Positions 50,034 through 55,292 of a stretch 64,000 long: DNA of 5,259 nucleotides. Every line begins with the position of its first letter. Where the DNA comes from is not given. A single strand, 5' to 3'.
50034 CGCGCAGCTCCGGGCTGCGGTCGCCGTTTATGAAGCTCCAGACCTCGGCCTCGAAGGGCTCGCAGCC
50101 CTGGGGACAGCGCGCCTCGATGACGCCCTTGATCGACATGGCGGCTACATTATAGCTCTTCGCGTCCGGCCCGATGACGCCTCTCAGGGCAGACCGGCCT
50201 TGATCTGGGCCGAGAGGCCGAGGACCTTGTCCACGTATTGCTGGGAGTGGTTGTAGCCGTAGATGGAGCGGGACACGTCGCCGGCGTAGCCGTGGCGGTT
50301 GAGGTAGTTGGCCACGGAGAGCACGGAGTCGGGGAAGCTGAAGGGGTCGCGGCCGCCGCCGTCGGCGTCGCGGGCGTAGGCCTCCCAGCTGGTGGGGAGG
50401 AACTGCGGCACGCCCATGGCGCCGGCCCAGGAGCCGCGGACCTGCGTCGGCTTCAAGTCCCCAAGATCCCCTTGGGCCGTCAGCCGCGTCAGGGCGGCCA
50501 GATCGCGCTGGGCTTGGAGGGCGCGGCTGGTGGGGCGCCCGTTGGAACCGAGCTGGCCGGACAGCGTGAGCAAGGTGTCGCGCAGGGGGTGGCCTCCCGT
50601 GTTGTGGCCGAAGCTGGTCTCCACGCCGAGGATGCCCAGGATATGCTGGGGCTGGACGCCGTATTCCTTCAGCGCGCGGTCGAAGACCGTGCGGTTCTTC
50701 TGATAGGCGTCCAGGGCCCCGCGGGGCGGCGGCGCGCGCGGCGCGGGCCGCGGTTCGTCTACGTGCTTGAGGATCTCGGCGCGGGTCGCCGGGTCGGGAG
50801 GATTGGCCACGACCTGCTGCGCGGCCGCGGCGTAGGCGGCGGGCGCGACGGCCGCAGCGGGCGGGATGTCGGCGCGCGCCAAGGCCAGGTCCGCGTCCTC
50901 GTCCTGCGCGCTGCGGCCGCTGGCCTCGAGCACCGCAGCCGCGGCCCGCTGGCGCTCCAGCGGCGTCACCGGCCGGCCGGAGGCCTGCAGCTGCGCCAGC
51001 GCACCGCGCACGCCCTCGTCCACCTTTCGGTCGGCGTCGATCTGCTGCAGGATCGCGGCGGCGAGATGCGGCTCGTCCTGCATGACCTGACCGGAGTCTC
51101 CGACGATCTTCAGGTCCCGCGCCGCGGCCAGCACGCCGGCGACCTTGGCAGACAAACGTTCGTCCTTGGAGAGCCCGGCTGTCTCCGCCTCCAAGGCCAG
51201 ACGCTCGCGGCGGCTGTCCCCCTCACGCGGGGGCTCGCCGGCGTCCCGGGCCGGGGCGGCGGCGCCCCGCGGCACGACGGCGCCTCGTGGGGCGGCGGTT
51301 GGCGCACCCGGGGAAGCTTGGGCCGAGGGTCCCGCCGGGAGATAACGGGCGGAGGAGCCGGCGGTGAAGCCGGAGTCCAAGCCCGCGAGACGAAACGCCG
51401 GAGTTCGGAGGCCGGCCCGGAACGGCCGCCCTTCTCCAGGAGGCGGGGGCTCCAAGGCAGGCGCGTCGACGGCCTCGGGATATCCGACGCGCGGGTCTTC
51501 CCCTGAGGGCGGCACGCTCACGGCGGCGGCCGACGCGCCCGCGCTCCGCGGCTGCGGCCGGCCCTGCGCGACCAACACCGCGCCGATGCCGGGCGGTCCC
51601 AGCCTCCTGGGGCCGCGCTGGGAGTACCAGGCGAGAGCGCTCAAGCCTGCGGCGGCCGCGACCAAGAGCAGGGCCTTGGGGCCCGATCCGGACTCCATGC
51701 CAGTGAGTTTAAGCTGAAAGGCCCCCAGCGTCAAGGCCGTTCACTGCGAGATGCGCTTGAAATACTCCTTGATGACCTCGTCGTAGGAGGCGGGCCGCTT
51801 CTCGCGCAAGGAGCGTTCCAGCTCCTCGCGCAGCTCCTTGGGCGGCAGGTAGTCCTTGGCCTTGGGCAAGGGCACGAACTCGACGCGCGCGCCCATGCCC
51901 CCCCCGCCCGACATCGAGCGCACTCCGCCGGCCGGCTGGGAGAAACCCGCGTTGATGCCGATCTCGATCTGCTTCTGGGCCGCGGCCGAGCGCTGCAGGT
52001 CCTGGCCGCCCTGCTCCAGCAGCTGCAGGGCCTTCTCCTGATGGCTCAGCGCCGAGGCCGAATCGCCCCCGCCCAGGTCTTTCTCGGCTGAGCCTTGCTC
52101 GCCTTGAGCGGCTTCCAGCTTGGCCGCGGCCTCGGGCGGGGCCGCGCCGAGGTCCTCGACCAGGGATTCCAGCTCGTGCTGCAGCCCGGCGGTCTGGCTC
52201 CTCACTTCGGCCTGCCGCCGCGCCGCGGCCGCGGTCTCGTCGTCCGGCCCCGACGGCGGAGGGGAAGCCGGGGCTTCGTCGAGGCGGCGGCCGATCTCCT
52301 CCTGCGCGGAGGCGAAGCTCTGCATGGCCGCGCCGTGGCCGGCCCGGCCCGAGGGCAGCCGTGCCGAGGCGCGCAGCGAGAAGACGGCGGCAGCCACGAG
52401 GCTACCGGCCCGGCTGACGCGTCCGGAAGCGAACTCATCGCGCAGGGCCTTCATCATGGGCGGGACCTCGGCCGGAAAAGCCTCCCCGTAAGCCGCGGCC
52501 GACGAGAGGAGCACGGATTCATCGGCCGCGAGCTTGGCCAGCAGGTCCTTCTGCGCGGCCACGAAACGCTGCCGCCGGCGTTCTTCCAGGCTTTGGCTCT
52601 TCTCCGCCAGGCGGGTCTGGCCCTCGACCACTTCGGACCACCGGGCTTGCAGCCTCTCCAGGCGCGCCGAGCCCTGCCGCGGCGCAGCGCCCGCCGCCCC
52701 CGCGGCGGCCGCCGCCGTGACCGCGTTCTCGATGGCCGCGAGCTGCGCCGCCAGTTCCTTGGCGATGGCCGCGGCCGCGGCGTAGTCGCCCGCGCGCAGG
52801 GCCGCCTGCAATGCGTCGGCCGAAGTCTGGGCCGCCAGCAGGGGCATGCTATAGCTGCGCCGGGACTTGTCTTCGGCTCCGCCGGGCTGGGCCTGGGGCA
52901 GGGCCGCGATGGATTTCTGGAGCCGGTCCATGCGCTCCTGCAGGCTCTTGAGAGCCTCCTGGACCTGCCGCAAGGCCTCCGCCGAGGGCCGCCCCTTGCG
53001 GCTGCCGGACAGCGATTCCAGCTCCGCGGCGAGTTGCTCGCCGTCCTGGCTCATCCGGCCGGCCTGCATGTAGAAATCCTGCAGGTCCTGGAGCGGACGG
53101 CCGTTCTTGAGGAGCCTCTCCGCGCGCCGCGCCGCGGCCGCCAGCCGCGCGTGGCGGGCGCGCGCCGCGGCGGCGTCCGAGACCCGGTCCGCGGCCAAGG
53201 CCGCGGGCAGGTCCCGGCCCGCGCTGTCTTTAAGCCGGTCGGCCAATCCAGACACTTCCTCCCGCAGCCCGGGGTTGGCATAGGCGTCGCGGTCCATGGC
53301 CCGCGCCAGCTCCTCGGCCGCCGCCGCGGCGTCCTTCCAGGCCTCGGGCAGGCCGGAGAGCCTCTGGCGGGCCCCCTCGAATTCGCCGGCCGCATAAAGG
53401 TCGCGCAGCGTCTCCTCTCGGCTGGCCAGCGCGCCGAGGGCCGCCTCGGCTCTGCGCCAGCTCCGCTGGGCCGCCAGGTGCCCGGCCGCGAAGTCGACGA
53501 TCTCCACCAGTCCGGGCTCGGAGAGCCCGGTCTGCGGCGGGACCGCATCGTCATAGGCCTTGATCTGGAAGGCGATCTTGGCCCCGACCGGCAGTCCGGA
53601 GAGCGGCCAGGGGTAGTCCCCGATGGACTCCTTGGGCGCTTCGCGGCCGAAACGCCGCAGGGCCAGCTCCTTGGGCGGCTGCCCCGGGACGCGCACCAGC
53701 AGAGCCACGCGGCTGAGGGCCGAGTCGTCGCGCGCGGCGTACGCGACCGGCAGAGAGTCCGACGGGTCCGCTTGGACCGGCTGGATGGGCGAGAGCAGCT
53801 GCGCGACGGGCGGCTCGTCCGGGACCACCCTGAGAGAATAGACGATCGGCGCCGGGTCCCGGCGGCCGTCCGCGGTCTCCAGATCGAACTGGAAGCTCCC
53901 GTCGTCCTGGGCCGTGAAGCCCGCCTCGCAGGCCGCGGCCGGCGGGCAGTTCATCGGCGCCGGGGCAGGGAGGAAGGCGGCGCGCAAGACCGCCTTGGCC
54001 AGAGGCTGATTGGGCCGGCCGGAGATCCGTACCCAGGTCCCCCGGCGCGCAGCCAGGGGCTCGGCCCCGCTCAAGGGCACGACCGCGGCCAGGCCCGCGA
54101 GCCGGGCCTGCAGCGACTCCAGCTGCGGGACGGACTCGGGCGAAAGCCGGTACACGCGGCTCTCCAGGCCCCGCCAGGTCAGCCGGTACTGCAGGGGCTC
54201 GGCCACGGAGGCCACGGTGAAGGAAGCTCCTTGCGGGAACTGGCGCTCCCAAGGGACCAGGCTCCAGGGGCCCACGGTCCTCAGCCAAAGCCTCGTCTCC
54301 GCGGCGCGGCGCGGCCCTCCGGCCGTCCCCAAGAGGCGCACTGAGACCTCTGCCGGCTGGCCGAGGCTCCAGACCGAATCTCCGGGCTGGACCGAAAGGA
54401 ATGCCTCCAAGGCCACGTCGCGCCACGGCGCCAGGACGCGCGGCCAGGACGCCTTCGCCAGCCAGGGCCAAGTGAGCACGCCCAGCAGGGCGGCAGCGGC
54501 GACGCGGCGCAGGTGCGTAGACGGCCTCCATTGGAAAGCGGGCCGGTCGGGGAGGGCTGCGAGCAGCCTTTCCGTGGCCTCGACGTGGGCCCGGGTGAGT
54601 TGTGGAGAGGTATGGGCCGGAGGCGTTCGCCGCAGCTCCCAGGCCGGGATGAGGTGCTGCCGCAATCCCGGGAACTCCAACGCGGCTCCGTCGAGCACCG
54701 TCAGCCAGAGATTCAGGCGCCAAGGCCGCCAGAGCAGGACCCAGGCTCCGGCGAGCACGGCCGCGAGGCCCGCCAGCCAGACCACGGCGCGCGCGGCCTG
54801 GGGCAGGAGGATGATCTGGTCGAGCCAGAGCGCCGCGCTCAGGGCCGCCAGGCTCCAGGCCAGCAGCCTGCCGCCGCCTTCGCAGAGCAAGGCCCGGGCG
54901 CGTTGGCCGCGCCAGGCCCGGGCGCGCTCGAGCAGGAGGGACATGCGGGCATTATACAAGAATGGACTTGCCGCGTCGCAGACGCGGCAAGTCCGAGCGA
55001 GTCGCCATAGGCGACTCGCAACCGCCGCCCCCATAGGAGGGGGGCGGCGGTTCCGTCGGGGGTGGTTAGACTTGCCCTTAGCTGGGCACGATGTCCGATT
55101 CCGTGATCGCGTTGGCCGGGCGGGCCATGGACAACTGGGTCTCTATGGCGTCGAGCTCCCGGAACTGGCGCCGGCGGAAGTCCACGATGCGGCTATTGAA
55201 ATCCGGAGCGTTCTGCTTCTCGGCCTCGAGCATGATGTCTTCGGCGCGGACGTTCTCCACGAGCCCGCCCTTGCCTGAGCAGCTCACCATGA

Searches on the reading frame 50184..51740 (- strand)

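Call 70: search_protein_families(library=pfam, proteins=[window:50184-51740:-], max_evalue=0.00001)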
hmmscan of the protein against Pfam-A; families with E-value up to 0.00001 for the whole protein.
window:50184-51740:- (518 aa): 1 family
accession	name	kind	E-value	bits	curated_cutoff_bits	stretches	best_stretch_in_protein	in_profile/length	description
PF13406.11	SLT_2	-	1.6e-39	136.3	24.3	1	342-486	66-202/292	Transglycosylase SLT domain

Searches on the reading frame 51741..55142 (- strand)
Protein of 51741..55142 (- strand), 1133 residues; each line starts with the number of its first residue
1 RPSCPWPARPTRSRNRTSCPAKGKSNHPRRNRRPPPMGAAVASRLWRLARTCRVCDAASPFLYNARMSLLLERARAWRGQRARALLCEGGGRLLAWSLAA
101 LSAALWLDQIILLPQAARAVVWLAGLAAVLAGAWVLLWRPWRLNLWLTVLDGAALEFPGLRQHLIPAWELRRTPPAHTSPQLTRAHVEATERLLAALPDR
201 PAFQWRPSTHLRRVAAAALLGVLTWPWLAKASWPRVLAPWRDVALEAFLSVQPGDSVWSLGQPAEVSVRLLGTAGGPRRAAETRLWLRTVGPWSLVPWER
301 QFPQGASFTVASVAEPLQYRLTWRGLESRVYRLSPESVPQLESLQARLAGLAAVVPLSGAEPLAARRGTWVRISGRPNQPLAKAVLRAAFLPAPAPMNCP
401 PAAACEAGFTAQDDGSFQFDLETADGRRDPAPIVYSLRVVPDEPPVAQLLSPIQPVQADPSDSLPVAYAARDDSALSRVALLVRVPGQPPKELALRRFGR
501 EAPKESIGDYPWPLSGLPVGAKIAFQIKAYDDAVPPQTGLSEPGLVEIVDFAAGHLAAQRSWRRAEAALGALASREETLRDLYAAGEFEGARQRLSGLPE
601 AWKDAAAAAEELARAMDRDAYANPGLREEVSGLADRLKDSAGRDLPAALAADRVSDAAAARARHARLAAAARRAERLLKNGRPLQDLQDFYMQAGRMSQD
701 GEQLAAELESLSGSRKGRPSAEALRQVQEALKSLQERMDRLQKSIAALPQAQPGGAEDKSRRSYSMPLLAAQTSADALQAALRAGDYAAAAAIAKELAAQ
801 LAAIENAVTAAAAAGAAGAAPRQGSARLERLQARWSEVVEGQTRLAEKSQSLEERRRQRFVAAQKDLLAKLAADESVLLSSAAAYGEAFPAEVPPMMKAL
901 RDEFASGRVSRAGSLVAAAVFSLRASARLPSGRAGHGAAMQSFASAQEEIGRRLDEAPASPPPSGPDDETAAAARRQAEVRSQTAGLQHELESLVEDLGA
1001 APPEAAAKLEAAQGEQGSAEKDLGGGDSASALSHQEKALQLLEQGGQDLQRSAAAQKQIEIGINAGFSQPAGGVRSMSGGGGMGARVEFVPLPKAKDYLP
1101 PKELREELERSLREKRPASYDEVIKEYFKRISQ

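Call 70: search_protein_families(library=pfam, proteins=[window:51741-55142:-], max_evalue=0.00001)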
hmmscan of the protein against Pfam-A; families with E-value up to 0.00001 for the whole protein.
window:51741-55142:- (1133 aa): 1 family
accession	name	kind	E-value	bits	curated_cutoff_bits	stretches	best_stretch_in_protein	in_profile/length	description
PF13779.11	DUF4175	-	1.1e-07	30.8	27.3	1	697-1117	488-810/825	Domain of unknown function (DUF4175)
